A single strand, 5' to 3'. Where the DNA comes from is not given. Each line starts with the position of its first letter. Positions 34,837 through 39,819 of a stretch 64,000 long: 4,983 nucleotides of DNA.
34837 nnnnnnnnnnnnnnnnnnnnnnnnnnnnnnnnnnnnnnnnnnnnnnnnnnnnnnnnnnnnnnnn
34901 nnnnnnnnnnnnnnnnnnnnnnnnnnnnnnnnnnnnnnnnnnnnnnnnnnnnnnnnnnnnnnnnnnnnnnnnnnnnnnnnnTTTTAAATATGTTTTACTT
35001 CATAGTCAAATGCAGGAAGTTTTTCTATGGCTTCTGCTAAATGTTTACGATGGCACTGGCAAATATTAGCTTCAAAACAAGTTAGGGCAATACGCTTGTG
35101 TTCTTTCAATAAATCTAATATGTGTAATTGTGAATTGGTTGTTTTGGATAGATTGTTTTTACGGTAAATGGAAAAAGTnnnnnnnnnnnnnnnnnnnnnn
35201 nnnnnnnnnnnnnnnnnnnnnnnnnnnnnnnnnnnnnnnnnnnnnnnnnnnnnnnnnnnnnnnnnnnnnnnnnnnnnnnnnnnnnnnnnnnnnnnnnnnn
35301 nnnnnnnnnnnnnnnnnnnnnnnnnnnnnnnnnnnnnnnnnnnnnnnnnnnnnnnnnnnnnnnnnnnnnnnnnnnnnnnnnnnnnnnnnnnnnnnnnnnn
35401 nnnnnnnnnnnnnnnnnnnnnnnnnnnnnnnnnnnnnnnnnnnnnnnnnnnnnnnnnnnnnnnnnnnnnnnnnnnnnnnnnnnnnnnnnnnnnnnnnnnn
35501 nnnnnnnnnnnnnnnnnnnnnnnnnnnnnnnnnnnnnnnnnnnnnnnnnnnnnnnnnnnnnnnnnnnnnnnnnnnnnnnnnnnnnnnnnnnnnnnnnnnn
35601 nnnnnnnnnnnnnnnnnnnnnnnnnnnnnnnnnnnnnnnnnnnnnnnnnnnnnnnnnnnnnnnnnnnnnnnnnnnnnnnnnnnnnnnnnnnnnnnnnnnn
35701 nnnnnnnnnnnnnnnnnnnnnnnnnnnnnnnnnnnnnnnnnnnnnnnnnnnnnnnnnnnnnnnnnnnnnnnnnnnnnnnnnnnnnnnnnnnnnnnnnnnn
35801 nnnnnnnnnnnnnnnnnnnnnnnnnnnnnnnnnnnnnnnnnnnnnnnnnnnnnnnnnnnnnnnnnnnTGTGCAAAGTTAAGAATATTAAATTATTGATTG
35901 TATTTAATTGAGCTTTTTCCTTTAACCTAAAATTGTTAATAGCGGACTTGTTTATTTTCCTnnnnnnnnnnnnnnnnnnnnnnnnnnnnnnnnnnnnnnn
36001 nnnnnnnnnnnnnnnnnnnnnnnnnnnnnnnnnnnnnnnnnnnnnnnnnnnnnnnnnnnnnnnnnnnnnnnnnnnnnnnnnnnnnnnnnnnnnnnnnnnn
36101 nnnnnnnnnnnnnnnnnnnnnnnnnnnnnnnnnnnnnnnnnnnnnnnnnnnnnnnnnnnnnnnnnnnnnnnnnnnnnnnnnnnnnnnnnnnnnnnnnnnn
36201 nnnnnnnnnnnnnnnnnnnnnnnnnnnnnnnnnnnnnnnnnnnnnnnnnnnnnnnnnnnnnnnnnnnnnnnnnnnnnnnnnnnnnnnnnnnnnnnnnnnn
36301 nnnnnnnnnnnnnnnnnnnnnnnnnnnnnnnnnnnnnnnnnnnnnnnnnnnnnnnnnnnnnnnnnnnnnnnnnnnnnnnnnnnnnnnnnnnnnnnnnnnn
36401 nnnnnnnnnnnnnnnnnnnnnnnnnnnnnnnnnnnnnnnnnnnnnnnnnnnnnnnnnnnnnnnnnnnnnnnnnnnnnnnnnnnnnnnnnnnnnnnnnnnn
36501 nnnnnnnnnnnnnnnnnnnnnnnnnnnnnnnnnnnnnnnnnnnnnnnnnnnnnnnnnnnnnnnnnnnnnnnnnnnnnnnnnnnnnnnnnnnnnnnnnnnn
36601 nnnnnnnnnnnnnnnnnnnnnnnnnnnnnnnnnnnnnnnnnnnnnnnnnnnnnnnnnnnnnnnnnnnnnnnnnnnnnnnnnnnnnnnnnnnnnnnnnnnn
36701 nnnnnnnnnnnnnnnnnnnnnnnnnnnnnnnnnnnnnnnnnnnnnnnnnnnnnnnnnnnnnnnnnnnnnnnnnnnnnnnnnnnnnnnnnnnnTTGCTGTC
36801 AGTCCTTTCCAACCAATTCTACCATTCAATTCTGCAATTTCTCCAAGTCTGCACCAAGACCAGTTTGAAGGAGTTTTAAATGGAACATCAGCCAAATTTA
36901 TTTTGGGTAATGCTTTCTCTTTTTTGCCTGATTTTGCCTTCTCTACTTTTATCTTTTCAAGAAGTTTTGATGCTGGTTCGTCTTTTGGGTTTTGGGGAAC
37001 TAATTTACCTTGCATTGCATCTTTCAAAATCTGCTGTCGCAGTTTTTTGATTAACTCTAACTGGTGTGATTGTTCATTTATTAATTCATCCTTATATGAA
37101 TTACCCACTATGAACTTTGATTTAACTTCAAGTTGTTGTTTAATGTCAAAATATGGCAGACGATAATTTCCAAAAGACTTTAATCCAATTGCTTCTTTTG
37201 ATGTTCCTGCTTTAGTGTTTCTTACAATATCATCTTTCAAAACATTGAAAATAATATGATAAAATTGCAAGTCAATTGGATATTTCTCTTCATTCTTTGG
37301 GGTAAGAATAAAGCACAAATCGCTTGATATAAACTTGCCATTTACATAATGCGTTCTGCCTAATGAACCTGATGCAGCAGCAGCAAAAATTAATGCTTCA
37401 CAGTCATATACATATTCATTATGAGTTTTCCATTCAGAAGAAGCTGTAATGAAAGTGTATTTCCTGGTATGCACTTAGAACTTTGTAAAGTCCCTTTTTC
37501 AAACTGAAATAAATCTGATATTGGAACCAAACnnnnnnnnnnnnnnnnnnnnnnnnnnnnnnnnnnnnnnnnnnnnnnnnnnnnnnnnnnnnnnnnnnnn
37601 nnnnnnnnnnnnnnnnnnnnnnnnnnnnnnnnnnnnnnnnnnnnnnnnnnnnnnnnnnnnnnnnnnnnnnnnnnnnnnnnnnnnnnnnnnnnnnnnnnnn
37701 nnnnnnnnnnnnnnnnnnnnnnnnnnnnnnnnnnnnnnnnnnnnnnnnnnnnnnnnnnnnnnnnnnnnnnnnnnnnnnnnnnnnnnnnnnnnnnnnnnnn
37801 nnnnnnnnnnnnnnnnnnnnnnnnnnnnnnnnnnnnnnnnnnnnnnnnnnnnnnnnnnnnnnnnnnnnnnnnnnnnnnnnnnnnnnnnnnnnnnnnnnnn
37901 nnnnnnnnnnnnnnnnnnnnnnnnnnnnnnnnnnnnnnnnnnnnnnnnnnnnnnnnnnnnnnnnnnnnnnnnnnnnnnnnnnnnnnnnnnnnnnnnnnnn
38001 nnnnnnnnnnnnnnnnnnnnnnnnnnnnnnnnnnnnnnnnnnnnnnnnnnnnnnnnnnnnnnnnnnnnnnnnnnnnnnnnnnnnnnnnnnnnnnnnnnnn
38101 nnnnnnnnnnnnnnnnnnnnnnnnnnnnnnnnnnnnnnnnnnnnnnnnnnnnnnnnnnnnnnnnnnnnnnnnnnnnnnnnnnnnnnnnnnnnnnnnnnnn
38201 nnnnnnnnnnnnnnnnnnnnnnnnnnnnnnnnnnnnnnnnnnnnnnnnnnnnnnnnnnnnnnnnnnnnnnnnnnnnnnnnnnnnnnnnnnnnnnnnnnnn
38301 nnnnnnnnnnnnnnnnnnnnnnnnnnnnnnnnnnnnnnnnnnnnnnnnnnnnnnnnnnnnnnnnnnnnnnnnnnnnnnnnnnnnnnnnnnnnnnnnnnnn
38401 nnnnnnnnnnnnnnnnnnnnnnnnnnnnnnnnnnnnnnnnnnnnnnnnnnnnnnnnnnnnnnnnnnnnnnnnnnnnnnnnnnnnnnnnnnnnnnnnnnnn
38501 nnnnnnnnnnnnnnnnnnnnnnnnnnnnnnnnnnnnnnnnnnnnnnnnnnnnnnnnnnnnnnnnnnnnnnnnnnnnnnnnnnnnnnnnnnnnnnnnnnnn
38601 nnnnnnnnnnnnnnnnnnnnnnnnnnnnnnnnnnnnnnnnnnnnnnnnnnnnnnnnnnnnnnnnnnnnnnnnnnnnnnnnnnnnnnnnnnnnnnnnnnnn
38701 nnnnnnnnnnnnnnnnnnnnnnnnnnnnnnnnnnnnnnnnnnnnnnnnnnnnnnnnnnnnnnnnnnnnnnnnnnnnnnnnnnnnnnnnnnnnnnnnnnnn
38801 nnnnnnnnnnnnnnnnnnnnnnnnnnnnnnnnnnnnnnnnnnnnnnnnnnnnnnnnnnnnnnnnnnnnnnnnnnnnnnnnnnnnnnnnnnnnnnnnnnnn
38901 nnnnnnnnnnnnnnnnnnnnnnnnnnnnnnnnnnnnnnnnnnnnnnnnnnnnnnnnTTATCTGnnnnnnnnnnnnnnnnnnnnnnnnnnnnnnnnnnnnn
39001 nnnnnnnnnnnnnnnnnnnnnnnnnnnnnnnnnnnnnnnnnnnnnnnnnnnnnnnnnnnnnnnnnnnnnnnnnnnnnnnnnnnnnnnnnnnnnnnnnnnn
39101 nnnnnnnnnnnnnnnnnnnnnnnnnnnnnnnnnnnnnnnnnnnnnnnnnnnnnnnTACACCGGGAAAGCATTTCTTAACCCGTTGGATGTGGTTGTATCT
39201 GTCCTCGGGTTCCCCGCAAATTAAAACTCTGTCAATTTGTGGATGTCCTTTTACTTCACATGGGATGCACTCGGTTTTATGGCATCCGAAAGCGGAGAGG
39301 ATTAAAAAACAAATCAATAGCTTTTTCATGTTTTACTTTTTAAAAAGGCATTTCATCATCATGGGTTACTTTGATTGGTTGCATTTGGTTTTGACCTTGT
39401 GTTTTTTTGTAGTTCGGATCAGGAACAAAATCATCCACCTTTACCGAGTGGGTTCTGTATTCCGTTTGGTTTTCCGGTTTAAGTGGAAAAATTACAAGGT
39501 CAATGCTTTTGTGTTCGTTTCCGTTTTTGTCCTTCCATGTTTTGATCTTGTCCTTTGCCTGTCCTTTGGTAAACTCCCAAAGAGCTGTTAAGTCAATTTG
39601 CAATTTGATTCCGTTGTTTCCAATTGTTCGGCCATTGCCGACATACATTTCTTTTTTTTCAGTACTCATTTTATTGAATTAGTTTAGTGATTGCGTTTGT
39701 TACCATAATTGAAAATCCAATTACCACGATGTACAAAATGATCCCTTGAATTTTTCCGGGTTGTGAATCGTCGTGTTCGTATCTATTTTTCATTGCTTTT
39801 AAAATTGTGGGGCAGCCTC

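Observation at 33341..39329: R-less Type I restriction-modification island captured between the phage SSB gene and the terminase genes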

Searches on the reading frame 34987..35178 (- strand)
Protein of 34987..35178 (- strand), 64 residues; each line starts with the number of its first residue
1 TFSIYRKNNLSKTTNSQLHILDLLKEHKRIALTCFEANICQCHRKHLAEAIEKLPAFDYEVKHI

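Call 13: search_protein_families(library=padloc, proteins=[window:34987-35178:-], max_evalue=0.001)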
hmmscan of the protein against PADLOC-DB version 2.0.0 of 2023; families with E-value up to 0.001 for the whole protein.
window:34987-35178:- (64 aa): 2 families
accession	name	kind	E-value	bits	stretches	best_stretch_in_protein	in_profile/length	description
PDLC04504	PDC-M19A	-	4.7e-30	102.7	1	2-64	172-234/234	-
PDLC04505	PDC-M19A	-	2.1e-22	77.9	1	2-64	232-294/294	-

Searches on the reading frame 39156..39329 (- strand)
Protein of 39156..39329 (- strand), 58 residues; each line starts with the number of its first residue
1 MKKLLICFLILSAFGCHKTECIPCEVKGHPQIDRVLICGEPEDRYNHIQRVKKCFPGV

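Call 48: search_protein_families(library=pfam, proteins=[window:39157-39329:-], max_evalue=1)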
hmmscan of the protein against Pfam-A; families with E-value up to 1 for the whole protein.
window:39157-39329:- (57 aa): 0 families

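Call 82: search_dna_similar(query=window:39156-39329:-, collection=phages, mode=protein, max_evalue=0.01, max_rows=10)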
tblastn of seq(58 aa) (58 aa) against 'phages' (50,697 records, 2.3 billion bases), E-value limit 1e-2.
No match.

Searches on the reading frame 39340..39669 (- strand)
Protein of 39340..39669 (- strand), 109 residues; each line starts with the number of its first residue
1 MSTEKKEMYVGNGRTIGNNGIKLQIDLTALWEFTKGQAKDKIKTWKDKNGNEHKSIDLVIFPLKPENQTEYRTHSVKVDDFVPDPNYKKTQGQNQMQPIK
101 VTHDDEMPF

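Call 3: search_protein_families(library=pfam, proteins=[window:39340-39669:-], max_evalue=0.01)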
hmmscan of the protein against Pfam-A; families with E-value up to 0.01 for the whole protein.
window:39340-39669:- (109 aa): 0 families

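Call 9: search_protein_families(library=phrogs, proteins=[window:39340-39669:-], max_evalue=0.001)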
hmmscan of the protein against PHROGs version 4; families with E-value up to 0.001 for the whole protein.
window:39340-39669:- (109 aa): 1 family
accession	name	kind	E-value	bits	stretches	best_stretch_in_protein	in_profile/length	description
phrog_34298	-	unknown function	9e-05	23.3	1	57-80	45-68/79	-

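Call 15: find_encoding_contigs(protein=window:39340-39669:-, flank=10000, max_places=8)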
Protein window:39340-39669:- (109 aa): no gene with exactly this product is on record in the collection.

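Call 83: search_solved_structures(query=window:39340-39669:-, max_evalue=10)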
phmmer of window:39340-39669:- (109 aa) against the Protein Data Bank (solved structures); distinct sequences matched with E-value up to 10: 1.
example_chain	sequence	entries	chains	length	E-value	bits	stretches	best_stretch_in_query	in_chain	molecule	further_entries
7qlh_A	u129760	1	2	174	0.62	13.5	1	34-74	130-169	S-layer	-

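Call 84: search_protein_families(library=ncbifam, proteins=[window:39340-39669:-], max_evalue=0.001)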
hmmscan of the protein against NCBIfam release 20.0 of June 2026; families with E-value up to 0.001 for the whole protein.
window:39340-39669:- (109 aa): 0 families
